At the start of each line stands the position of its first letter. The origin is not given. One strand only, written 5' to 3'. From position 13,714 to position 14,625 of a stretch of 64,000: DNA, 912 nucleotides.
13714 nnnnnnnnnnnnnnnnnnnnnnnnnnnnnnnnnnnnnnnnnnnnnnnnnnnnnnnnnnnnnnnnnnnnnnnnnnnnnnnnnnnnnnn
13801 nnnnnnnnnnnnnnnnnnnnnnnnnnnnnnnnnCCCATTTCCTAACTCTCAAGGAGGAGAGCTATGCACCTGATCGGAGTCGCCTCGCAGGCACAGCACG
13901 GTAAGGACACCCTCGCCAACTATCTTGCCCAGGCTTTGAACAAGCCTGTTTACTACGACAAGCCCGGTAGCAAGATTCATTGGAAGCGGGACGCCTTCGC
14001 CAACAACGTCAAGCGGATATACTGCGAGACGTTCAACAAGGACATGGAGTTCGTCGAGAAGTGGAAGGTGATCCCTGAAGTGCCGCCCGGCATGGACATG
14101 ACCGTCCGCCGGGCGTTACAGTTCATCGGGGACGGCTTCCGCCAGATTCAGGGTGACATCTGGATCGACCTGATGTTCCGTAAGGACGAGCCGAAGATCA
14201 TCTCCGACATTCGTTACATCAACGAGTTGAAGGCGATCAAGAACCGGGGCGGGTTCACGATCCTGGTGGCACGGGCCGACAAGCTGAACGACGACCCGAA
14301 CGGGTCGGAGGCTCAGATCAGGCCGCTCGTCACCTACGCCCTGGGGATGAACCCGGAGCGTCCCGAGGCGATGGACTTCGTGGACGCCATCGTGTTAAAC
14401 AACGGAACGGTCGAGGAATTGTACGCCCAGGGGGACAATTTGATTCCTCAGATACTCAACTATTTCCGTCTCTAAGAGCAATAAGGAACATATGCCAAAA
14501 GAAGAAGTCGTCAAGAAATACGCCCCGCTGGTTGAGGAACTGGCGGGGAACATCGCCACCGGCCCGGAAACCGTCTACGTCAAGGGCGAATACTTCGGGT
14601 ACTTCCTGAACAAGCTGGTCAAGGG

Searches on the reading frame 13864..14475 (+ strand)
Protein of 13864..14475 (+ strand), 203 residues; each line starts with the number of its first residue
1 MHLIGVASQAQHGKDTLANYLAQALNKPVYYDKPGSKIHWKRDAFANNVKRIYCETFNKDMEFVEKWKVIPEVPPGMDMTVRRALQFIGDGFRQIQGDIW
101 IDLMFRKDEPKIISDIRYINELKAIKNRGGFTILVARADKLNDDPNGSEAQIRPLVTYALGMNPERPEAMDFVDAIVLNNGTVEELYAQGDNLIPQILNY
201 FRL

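Call 47: search_protein_families(library=pfam, proteins=[window:13864-14475:+], max_evalue=0.001)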
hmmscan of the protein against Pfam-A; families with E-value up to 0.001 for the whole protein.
window:13864-14475:+ (203 aa): 1 family
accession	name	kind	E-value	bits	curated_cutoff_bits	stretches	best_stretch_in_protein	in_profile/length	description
PF21448.3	DNMK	-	9.4e-07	29.1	27.1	1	78-188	127-231/232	Deoxynucleotide monophosphate kinase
